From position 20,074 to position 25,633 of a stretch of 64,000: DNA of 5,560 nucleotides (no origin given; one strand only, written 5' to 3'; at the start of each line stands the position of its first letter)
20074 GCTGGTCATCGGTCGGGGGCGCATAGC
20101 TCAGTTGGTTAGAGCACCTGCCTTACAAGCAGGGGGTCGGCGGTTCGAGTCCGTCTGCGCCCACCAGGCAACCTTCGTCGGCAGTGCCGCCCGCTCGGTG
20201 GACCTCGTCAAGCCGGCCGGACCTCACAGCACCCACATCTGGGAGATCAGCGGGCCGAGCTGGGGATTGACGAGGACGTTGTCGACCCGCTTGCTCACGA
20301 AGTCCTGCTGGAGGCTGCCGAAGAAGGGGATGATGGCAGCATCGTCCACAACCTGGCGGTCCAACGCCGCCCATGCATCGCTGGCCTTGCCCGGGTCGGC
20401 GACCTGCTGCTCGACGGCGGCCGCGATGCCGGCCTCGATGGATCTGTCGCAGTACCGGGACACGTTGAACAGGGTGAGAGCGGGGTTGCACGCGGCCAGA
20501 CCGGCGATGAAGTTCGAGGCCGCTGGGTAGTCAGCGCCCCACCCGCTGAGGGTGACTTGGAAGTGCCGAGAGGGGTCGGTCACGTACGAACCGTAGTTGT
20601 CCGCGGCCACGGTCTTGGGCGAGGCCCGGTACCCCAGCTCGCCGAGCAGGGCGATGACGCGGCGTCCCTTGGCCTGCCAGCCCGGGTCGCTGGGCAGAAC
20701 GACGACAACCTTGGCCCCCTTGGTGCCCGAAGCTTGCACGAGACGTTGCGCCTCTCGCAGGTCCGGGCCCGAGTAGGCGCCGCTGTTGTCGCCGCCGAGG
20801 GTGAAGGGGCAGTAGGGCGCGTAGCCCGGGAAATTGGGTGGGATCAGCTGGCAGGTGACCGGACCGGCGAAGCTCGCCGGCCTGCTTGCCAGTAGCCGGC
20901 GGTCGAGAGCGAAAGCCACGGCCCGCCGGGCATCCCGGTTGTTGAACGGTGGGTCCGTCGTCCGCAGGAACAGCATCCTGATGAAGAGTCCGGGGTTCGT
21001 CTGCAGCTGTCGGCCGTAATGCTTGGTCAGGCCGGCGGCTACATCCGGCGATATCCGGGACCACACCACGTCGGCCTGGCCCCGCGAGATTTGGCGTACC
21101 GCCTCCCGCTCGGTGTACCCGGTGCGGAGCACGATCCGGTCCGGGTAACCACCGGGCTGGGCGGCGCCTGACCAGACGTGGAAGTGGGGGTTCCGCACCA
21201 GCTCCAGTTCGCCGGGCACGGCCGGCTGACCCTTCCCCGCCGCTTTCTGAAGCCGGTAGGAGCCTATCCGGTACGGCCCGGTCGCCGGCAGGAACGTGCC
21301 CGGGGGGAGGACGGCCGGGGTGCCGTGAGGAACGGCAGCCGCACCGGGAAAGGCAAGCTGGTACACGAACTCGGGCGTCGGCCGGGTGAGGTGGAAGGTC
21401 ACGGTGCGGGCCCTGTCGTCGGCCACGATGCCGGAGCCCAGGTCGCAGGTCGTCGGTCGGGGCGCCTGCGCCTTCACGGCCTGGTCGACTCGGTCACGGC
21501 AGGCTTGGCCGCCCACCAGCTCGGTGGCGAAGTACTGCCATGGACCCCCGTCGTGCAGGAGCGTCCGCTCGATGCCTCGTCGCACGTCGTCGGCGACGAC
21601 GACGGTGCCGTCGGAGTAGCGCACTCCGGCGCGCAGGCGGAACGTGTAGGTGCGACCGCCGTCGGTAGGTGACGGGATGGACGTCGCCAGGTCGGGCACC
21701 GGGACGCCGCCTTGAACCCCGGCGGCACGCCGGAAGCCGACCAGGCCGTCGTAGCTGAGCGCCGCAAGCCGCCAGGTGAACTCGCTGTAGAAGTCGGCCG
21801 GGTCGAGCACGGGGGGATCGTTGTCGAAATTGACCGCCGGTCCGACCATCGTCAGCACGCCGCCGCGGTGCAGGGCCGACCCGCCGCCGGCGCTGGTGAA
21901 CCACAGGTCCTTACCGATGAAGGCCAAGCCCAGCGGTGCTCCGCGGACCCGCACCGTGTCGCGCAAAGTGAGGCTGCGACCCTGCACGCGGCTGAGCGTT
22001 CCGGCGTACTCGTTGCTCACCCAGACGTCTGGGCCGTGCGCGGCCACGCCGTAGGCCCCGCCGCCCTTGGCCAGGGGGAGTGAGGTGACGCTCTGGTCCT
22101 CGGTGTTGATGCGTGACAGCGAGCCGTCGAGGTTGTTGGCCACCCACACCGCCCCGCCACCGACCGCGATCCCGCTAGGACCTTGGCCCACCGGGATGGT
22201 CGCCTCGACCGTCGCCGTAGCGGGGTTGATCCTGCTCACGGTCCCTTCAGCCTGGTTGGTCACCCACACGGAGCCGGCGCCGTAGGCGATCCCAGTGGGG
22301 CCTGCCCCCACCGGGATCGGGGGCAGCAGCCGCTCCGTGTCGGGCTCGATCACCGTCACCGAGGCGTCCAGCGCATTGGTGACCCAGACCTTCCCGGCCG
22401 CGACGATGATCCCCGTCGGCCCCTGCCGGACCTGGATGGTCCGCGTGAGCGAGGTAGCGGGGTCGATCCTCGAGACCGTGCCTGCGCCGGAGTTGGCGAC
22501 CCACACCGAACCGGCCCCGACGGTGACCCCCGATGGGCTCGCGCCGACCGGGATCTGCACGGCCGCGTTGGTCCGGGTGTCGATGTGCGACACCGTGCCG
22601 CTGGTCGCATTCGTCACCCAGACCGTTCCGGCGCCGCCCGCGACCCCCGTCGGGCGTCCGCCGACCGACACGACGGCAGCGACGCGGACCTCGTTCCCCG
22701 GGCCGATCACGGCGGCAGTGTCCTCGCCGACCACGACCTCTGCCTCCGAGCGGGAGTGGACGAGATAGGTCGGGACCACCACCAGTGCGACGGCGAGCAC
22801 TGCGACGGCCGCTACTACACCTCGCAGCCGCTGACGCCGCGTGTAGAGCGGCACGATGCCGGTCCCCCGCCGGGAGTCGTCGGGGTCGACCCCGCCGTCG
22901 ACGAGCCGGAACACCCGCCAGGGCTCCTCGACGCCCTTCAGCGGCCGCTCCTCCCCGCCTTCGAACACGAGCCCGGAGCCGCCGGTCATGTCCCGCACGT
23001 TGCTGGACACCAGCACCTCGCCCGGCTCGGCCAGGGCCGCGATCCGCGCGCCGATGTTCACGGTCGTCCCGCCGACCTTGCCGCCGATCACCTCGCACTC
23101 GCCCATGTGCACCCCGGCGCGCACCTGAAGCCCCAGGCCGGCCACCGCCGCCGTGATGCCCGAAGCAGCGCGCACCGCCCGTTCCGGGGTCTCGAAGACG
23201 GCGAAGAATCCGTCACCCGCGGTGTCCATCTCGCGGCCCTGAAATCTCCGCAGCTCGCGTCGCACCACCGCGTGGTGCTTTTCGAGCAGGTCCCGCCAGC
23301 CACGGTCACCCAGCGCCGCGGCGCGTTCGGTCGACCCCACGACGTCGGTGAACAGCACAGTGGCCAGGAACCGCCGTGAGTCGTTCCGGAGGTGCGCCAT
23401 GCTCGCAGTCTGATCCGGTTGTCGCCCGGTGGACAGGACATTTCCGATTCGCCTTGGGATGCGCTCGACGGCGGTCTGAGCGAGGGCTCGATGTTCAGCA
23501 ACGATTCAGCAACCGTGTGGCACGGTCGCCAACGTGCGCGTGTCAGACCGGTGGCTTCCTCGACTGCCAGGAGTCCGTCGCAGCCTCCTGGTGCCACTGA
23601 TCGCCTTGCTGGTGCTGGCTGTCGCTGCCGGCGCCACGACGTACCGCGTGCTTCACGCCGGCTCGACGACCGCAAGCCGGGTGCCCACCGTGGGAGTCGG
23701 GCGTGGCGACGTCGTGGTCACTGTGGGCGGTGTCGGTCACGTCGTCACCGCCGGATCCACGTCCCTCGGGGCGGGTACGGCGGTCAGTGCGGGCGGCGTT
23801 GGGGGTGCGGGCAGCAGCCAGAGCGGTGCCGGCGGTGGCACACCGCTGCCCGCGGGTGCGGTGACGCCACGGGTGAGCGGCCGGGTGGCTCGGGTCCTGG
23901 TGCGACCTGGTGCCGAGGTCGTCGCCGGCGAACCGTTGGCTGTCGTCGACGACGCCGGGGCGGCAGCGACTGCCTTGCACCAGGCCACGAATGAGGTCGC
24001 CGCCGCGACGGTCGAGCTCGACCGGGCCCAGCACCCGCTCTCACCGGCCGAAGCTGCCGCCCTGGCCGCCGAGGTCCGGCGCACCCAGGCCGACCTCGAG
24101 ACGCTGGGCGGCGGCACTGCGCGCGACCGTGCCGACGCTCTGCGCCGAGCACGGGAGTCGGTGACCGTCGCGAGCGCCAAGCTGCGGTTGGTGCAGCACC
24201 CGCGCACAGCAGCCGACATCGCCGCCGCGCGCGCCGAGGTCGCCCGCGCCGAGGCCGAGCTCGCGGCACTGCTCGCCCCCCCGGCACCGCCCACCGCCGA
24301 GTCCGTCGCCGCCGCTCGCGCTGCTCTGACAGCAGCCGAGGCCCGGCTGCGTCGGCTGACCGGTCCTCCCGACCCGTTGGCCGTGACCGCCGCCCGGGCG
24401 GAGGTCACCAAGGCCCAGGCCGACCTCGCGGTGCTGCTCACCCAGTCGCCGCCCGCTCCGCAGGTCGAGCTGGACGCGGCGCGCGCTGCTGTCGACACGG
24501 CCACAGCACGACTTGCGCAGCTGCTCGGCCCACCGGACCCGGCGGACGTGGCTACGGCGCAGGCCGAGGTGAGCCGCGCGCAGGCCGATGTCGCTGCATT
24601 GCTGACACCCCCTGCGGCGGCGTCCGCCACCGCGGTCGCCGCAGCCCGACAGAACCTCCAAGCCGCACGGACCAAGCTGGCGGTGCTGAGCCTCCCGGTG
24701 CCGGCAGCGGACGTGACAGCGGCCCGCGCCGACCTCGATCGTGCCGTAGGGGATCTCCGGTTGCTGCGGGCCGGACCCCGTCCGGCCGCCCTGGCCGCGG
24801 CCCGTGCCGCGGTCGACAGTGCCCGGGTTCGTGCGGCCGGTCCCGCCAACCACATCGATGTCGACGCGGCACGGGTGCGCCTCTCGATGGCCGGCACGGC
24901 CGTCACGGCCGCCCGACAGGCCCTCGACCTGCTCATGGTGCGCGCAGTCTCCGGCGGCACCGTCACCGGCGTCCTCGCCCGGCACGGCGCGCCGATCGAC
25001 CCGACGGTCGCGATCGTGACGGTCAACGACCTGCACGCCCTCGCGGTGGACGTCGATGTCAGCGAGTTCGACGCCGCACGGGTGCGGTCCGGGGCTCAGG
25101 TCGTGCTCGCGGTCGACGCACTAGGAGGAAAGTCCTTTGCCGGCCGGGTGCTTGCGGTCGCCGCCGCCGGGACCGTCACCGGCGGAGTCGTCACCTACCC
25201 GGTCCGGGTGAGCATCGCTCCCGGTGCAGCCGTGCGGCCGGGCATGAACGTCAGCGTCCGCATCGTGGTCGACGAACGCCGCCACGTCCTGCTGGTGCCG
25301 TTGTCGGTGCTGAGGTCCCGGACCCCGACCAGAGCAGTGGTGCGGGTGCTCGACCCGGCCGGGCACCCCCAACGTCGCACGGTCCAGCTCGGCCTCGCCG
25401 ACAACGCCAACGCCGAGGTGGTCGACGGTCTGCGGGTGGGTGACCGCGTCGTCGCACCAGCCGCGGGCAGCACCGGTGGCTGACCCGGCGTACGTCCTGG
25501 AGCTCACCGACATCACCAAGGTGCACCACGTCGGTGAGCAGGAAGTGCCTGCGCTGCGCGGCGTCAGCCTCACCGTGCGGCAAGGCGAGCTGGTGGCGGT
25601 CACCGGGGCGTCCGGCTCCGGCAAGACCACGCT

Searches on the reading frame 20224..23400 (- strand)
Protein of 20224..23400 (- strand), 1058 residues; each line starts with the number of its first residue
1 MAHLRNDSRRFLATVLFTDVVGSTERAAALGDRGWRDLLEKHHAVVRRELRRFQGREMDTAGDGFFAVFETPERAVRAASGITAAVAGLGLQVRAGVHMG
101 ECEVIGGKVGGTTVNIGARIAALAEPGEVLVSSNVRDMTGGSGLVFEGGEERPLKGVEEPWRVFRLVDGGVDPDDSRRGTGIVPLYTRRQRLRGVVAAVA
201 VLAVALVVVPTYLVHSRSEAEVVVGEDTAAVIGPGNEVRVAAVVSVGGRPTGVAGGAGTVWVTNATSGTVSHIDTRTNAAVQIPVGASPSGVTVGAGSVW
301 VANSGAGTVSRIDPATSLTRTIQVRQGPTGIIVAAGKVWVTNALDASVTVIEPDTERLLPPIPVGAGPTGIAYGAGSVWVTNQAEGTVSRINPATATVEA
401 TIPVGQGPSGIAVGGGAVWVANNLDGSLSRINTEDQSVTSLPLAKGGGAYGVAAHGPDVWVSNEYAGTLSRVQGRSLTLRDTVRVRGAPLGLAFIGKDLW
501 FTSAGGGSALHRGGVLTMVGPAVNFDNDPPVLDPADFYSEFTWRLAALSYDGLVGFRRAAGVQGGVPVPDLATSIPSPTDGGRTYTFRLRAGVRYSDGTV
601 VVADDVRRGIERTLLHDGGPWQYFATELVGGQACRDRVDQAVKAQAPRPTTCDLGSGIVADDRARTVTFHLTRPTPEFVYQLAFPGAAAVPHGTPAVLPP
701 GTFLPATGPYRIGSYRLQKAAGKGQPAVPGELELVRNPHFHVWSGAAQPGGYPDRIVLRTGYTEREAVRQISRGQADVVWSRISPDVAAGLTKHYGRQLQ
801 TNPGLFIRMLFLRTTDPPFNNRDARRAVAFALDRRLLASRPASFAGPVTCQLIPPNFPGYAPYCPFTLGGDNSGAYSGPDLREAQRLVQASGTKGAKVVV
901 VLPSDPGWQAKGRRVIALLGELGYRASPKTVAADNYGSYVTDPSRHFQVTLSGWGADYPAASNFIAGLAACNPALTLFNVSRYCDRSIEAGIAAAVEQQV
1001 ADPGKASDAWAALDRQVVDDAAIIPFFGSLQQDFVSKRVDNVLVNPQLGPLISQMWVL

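Call 46: search_protein_families(library=ncbifam, proteins=[window:20224-23400:-], max_evalue=1e-10)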
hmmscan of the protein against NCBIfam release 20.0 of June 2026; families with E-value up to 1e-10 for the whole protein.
window:20224-23400:- (1058 aa): 4 families
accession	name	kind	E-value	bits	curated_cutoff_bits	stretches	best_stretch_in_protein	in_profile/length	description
NF058673.1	LipAdnlyCyLipJMY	equivalog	7.8e-56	189.7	800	1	6-165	289-448/449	bifunctional lipase/adenylate cyclase LipJ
TIGR02276.1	beta_rpt_yvtn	repeat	2.2e-27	94.8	27.85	0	377-413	5-41/42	beta-propeller repeat protein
TIGR03866.1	PQQ_ABC_repeats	subfamily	9.2e-18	64.3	287.3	0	257-372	10-131/310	PQQ-dependent catabolism-associated beta-propeller protein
NF007287.0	PRK09755.1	equivalog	9.5e-12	44.5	1098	0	526-693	40-191/535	ABC transporter substrate-binding protein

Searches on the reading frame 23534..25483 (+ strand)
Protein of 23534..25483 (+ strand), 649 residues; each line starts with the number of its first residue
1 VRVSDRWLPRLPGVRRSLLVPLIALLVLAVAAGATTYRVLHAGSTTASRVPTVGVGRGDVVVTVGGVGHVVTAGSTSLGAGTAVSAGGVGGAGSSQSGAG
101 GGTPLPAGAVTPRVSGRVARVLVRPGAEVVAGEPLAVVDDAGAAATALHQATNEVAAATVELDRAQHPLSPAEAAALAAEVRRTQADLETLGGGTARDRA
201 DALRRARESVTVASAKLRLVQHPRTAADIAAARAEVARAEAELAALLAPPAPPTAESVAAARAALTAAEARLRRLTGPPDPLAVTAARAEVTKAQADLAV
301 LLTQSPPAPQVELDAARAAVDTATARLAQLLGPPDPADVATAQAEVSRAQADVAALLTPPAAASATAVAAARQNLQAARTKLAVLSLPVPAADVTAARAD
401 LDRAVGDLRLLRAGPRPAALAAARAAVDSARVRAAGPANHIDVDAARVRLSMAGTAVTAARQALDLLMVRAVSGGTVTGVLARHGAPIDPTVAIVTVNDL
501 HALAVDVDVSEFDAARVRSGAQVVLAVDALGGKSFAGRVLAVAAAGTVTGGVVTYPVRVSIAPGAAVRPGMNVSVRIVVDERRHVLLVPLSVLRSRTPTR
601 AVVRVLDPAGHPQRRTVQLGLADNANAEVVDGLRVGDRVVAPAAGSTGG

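Call 46: search_protein_families(library=ncbifam, proteins=[window:23534-25483:+], max_evalue=1e-10)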
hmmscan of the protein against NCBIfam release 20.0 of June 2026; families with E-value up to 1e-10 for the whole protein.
window:23534-25483:+ (649 aa): 6 families
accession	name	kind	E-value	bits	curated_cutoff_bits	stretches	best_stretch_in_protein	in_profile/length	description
TIGR01730.1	RND_mfp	subfamily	7.9e-28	97.3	94.9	1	441-641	109-307/322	efflux RND transporter periplasmic adaptor subunit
TIGR02971.1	heterocyst_DevB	subfamily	1.5e-14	54.1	129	0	304-542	48-278/327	ABC exporter membrane fusion protein, DevB family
TIGR00998.1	8a0101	subfamily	8.5e-14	51.2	390.8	0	285-582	76-317/334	EmrA/EmrK family multidrug efflux transporter periplasmic adaptor subunit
TIGR00999.1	8a0102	subfamily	7.7e-13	48.2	319.3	1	442-641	66-264/271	CzcB/NccB family metal efflux transporter periplasmic adaptor subunit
NF008606.0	PRK11578.1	equivalog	5.7e-12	45.4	342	1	425-642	144-363/371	macrolide transporter subunit MacA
NF045680.1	DiMtlExpIhpB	equivalog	1.1e-11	44.4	450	1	460-641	131-308/326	divalent metal ion exporter adaptor subunit IhpB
